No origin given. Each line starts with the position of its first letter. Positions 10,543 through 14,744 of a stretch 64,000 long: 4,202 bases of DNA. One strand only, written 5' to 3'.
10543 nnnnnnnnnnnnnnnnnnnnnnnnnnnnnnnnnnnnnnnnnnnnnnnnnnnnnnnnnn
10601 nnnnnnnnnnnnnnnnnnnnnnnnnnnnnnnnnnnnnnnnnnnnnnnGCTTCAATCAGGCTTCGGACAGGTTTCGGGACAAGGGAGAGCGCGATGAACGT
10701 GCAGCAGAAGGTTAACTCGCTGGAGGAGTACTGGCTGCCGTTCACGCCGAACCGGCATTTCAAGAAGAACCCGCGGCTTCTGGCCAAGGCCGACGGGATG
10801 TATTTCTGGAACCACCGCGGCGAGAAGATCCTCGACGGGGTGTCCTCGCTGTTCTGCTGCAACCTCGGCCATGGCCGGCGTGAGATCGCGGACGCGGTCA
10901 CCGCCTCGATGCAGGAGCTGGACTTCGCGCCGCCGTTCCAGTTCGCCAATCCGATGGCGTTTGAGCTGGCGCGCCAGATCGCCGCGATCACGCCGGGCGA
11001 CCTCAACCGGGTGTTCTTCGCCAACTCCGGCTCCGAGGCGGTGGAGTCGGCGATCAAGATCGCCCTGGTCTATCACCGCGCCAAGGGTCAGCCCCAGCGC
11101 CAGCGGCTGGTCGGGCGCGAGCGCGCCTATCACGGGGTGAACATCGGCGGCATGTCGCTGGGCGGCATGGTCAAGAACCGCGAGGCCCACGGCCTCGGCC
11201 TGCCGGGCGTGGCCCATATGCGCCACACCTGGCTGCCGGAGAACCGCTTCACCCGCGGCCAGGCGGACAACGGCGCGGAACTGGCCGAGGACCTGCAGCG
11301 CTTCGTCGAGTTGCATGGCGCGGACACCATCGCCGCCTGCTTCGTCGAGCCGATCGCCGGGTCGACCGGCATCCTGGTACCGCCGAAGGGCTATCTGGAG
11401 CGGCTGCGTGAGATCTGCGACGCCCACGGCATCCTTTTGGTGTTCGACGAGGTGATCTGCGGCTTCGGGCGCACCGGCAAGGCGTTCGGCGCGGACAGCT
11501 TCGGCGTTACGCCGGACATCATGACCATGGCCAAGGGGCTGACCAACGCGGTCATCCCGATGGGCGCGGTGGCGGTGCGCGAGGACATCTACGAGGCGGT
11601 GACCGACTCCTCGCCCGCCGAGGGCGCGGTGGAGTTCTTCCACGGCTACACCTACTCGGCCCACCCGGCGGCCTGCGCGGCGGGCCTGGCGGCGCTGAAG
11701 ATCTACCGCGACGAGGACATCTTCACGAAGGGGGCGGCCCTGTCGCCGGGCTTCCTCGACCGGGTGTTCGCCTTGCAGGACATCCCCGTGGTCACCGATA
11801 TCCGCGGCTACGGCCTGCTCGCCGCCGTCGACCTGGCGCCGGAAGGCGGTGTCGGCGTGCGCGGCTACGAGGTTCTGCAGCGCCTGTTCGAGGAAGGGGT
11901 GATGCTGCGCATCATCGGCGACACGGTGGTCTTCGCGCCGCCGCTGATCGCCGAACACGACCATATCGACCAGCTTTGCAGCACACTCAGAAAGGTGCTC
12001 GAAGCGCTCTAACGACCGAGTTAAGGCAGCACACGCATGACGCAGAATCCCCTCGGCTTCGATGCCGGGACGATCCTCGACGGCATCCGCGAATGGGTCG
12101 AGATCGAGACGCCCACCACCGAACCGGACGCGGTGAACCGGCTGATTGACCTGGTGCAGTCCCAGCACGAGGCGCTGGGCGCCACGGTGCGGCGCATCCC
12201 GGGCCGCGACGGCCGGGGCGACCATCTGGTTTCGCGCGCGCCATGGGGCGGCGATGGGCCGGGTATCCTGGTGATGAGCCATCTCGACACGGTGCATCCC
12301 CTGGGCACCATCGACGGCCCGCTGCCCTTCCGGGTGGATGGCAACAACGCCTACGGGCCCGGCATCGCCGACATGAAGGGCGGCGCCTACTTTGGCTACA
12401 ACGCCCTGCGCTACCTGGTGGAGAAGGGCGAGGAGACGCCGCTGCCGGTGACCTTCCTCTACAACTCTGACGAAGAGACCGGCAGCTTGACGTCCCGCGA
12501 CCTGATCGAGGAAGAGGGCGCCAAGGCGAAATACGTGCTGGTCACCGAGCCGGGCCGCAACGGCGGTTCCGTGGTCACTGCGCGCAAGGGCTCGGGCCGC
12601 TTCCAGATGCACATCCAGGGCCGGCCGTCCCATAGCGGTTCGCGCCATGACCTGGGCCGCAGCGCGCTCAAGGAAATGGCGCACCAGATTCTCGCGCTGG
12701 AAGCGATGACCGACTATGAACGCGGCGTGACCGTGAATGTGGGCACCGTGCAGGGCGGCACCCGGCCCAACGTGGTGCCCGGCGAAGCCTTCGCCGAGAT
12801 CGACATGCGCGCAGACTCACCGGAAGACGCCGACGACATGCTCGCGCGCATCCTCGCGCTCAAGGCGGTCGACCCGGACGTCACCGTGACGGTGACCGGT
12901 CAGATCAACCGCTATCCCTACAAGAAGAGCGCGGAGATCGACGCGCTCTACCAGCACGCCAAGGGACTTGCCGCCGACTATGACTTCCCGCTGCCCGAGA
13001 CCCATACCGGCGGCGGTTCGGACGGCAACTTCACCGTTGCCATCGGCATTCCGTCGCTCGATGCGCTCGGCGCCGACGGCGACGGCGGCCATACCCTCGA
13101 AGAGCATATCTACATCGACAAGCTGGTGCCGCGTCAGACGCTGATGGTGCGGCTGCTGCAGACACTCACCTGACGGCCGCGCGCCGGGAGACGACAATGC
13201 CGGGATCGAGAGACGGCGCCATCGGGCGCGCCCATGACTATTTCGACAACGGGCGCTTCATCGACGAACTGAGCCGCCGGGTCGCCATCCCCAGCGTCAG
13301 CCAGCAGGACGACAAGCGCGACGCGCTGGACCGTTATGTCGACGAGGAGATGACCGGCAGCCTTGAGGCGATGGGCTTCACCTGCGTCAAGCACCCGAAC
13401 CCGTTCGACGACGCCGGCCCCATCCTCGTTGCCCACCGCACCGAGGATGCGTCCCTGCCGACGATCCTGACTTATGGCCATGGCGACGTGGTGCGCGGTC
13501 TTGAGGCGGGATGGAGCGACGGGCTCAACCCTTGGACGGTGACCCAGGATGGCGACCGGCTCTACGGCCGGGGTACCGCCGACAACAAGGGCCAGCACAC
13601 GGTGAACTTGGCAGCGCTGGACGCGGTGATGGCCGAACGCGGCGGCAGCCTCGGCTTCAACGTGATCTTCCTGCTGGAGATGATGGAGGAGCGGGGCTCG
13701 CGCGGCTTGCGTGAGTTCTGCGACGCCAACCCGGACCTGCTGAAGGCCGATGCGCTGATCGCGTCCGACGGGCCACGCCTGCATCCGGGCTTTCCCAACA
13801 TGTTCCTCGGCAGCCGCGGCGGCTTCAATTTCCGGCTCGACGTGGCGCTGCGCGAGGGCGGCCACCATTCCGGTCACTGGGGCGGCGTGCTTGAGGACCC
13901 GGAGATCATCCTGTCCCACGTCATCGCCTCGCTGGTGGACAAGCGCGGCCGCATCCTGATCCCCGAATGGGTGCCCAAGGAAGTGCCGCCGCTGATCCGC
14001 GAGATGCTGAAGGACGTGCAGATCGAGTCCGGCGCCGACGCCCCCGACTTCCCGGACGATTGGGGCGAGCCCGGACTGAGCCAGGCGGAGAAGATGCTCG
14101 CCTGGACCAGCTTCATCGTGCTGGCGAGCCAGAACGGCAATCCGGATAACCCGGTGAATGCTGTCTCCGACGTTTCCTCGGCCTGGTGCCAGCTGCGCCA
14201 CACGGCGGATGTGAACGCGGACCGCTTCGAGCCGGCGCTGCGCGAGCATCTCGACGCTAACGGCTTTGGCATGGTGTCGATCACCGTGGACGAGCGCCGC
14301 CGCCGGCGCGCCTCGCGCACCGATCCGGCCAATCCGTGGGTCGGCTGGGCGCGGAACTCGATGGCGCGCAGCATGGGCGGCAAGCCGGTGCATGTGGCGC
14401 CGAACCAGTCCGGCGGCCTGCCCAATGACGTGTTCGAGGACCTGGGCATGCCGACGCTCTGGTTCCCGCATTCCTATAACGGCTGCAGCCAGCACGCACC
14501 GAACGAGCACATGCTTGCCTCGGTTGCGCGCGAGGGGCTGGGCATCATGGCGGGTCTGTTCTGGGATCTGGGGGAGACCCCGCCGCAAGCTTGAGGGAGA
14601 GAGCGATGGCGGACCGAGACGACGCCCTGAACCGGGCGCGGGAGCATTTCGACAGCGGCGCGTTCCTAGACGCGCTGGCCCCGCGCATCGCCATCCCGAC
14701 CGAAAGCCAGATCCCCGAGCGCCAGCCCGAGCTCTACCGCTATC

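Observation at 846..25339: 25-kb peptide-uptake and multi-family peptidase/amidohydrolase island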

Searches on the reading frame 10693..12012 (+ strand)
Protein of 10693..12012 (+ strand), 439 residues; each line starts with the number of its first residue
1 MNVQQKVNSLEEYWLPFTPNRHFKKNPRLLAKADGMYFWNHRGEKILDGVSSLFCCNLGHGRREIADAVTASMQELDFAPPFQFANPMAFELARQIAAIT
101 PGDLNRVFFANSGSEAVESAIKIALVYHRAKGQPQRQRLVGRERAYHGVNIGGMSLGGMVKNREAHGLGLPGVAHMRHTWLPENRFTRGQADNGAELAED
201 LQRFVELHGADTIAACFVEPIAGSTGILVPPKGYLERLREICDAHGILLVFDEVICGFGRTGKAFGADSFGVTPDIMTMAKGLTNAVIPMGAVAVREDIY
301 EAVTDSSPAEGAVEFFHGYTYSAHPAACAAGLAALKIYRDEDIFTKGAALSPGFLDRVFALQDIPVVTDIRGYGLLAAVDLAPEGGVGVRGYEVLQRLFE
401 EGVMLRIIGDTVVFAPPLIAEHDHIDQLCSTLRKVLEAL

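Call 3: search_protein_families(library=pfam, proteins=[window:10693-12012:+])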
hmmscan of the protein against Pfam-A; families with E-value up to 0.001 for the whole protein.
window:10693-12012:+ (439 aa): 1 family
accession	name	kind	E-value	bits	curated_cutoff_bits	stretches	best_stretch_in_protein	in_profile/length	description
PF00202.27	Aminotran_3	-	1.9e-89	300.6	30.5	1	27-436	10-403/403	Aminotransferase class-III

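Call 5: search_protein_families(library=ncbifam, proteins=[window:10693-12012:+], max_evalue=1e-10)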
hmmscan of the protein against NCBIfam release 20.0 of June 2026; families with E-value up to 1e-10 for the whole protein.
window:10693-12012:+ (439 aa): 68 families (the best 25 are shown)
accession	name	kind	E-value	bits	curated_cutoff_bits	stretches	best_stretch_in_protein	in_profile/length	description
NF052567.1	OmAmTferAptACaul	equivalog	1.1e-187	624.1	500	1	10-438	2-430/431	omega-aminotransferase AptA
NF005682.0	PRK07480.1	subfamily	4.8e-119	398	510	1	10-438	18-451/459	aminotransferase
NF005102.0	PRK06541.1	equivalog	5.1e-119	397.8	574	1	8-437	15-454/460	aspartate aminotransferase family protein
NF005683.0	PRK07481.1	subfamily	4.8e-112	375.2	575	1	8-438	9-449/453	hypothetical protein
NF004767.0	PRK06105.1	subfamily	5.8e-111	371.2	517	1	19-437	23-448/460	aminotransferase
NF005447.0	PRK07036.1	equivalog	1.9e-106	356.6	618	1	22-437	31-453/468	aminotransferase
TIGR00508.1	bioA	equivalog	1.3e-100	337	405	1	14-436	2-418/419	adenosylmethionine--8-amino-7-oxononanoate transaminase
NF004625.0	PRK05965.1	subfamily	2.1e-98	330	729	1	21-437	23-446/460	hypothetical protein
NF005684.0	PRK07482.1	subfamily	1.6e-91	307.2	687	1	24-436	30-452/464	hypothetical protein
NF005812.0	PRK07678.1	subfamily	3.2e-91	306.2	488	1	26-438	29-449/451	aminotransferase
NF004624.0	PRK05964.1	equivalog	3.6e-89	299.2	494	1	7-437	8-423/427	adenosylmethionine--8-amino-7-oxononanoate transaminase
NF005685.0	PRK07483.1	equivalog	5.2e-85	285.9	485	1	20-382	6-366/444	aspartate aminotransferase family protein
NF004718.0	PRK06062.1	subfamily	5.3e-85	285.6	472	1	25-437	37-447/454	hypothetical protein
NF009068.0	PRK12403.1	equivalog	3e-80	270.3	817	1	25-437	35-451/460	aspartate aminotransferase family protein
NF041821.1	daptide_amino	equivalog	9.3e-79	264.9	450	1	17-437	4-405/405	daptide-type RiPP biosynthesis aminotransferase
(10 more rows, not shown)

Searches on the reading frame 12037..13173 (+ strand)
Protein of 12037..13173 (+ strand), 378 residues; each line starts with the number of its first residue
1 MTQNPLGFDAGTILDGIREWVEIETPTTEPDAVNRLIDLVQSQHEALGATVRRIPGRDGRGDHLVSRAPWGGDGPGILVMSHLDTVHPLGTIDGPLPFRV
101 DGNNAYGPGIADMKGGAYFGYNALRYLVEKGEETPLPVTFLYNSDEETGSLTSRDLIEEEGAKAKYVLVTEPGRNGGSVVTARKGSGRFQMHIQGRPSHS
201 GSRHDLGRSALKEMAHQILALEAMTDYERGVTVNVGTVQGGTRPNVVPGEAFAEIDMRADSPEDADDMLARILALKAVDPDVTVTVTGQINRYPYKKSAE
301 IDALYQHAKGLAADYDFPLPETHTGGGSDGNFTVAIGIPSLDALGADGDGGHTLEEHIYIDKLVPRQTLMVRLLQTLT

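Call 3: search_protein_families(library=pfam, proteins=[window:12037-13173:+])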
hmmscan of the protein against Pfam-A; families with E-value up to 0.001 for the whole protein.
window:12037-13173:+ (378 aa): 3 families
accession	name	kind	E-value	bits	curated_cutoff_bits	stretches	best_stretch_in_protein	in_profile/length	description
PF01546.33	Peptidase_M20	-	7.5e-26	91.8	24.6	1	78-375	1-205/206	Peptidase family M20/M25/M40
PF07687.19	M20_dimer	-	3.9e-21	75.4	21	1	181-273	1-96/107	Peptidase dimerisation domain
PF04389.22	Peptidase_M28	-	2e-07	31.3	21.3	1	76-170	14-92/193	Peptidase family M28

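Call 5: search_protein_families(library=ncbifam, proteins=[window:12037-13173:+], max_evalue=1e-10)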
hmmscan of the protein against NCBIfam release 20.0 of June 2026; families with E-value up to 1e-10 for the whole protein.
window:12037-13173:+ (378 aa): 24 families
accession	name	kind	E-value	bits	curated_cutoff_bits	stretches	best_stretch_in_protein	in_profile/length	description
NF005678.0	PRK07473.1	equivalog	2.1e-114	382.4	386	1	1-377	1-375/376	M20/M25/M40 family metallo-hydrolase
NF004788.0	PRK06133.1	subfamily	6.7e-73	246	349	1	12-377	45-413/417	glutamate carboxypeptidase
NF005602.0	PRK07338.1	equivalog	6.1e-66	222.7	357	1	77-377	97-399/409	hydrolase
TIGR01892.1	AcOrn-deacetyl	equivalog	1.4e-26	93.4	297.7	1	25-372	9-363/365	acetylornithine deacetylase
NF005710.0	PRK07522.1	subfamily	1.5e-25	90.2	412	1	24-377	19-388/391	acetylornithine deacetylase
TIGR01910.1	DapE-ArgE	subfamily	2e-25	89.8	217.6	1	18-363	5-367/373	ArgE/DapE family deacylase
NF006399.0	PRK08651.1-2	equivalog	6.6e-20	71.5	381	1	21-224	14-216/405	succinyl-diaminopimelate desuccinylase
NF009557.0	PRK13009.1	equivalog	5.5e-19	68.6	284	1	71-376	56-373/377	succinyl-diaminopimelate desuccinylase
NF001747.0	PRK00466.1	equivalog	1.7e-18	66.5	288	1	75-364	61-329/346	N-acetyl-lysine deacetylase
NF003474.0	PRK05111.1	equivalog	6.1e-18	64.9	460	1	34-260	33-266/383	acetylornithine deacetylase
NF006439.0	PRK08737.1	equivalog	4.1e-17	62.3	345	1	75-373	64-360/364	acetylornithine deacetylase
NF006400.0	PRK08651.1-3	equivalog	4.1e-17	62.1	374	1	71-377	80-406/410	succinyl-diaminopimelate desuccinylase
NF006365.0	PRK08588.1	subfamily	1.6e-16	60.6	289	1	82-363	72-366/383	succinyl-diaminopimelate desuccinylase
TIGR01883.1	PepT-like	hypoth_equivalog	6.2e-16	58.3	274.25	1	35-371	21-357/361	peptidase T-like protein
NF006404.0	PRK08652.1-2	equivalog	3.7e-15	55.7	348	1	76-284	56-243/332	acetylornithine deacetylase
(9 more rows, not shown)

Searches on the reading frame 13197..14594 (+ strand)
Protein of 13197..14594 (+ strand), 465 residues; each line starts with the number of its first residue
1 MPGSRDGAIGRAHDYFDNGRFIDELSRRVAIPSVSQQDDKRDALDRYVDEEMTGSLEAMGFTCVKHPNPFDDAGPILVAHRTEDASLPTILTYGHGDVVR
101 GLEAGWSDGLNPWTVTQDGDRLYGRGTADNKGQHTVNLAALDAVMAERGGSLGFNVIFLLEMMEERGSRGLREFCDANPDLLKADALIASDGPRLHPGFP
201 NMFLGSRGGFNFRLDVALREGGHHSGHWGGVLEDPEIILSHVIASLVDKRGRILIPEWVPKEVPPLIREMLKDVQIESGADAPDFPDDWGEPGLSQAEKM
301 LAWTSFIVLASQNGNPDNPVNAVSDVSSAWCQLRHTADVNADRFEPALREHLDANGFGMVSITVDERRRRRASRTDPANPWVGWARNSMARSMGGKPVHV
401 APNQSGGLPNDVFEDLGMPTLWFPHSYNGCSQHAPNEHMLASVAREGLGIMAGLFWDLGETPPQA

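Call 3: search_protein_families(library=pfam, proteins=[window:13197-14594:+])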
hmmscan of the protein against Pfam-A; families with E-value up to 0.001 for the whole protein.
window:13197-14594:+ (465 aa): 1 family
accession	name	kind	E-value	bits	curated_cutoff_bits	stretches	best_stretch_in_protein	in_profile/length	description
PF01546.33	Peptidase_M20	-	2e-19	70.8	24.6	1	92-454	2-203/206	Peptidase family M20/M25/M40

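Call 5: search_protein_families(library=ncbifam, proteins=[window:13197-14594:+], max_evalue=1e-10)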
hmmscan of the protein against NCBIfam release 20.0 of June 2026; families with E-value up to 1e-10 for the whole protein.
window:13197-14594:+ (465 aa): 12 families
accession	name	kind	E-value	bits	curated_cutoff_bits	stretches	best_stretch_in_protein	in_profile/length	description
NF005478.0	PRK07079.1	subfamily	1.4e-194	647.4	330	1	4-463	2-459/469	hypothetical protein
NF005914.0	PRK07907.1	subfamily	2.5e-48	165.1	300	1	22-401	21-395/456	hypothetical protein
NF006053.0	PRK08201.1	equivalog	4.6e-39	134.6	441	1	21-451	16-446/458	dipeptidase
NF006579.0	PRK09104.1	subfamily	1.1e-34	120.3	327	1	22-439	21-443/465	hypothetical protein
NF005034.0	PRK06446.1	subfamily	1.2e-20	73.7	369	1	79-272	54-245/436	hypothetical protein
TIGR01892.1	AcOrn-deacetyl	equivalog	3.2e-13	49.5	297.7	1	27-191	5-156/365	acetylornithine deacetylase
TIGR01910.1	DapE-ArgE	subfamily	2.9e-12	46.5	217.6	1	29-217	8-186/373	ArgE/DapE family deacylase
NF006596.0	PRK09133.1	subfamily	1.3e-11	43.7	349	1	48-193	62-205/474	hypothetical protein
NF006399.0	PRK08651.1-2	equivalog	1.4e-11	44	381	0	52-191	34-165/405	succinyl-diaminopimelate desuccinylase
NF005710.0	PRK07522.1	subfamily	1.6e-11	44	412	1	25-176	14-153/391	acetylornithine deacetylase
NF003474.0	PRK05111.1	equivalog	2.3e-11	43.2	460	1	20-178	7-158/383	acetylornithine deacetylase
NF004809.0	PRK06156.1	equivalog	8.7e-11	41.5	438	0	94-178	169-255/573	dipeptidase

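Call 88: search_dna_similar(query=window:13197-14594:+, collection=plasmids, mode=protein, max_evalue=1e-100, max_rows=40)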
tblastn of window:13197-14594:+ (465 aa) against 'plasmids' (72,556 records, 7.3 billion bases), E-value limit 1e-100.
Records with a match: 140; places in all: 142; records where one place covers at least 80% of the query: 140.
Best place of each record, by identity: <60% 140.
By first word of the organism name: Pseudosulfitobacter 45; Sulfitobacter 15; Ralstonia 13; Rhizobium 9; Caballeronia 6; Burkholderia 5; Paraburkholderia 4; Ketogulonicigenium 4; Agrobacterium 4; Pseudochrobactrum 4; and 21 more.
By predicted mobility (MOB-suite, as given by PLSDB): non-mobilizable 119; conjugative 14; mobilizable 7.
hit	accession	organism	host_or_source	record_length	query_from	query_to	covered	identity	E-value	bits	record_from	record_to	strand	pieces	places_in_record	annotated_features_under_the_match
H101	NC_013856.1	Azospirillum sp. B510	-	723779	4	463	99%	53.6%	3e-151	483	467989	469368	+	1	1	M20 family metallopeptidase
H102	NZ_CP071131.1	Caballeronia sp. M1242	Homo sapiens,ETA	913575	4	459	98%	54.0%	3e-148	474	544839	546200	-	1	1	M20 family metallopeptidase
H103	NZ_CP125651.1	Rhizobium sp. BT04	Phaseolus vulgaris,Pure culture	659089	4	460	98%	52.4%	4e-149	477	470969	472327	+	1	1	M20 family metallopeptidase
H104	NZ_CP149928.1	Thioclava sp. GXIMD4216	pure culture,mangrove soil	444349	7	460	98%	52.6%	2e-141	454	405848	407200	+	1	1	M20 family metallopeptidase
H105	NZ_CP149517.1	Thioclava sp. GXIMD4215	pure culture,mangrove soil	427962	7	460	98%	52.6%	6e-141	453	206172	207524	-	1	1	M20 family metallopeptidase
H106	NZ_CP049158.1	Caballeronia sp. SBC1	whole organism,soil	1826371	4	460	98%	52.2%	1e-143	461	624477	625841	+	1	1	none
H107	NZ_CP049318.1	Caballeronia sp. SBC2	whole organism,soil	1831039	4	460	98%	52.2%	1e-143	461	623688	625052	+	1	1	none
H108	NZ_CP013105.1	Paraburkholderia caribensis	-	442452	4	460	98%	52.2%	2e-143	460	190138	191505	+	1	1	M20 family metallopeptidase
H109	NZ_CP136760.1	Palleronia sp. LCG004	cell culture,Intertidal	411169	4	460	98%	52.2%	3e-142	457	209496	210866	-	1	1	M20 family metallopeptidase | gamma-glutamyltransferase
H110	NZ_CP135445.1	Thioclava sp. FTW29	-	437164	7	460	98%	52.4%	2e-140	452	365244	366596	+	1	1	M20 family metallopeptidase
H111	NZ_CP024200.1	Thalassospira marina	-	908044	4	463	99%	51.6%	5e-147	471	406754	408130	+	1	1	M20 family metallopeptidase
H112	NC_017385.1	Ketogulonicigenium vulgare WSH-001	-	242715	1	459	99%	51.7%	6e-139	447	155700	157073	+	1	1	M20/M25/M40 family metallo-hydrolase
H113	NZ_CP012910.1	Ketogulonicigenium vulgare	cell culture,Tianjin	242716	1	459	99%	51.7%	6e-139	447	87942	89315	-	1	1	M20/M25/M40 family metallo-hydrolase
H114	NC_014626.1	Ketogulonicigenium vulgare Y25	-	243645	1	459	99%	51.7%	6e-139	447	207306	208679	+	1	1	M20/M25/M40 family metallo-hydrolase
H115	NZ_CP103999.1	Ketogulonicigenium vulgare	Tenebrio molitor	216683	1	459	99%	51.5%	2e-138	446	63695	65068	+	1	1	M20/M25/M40 family metallo-hydrolase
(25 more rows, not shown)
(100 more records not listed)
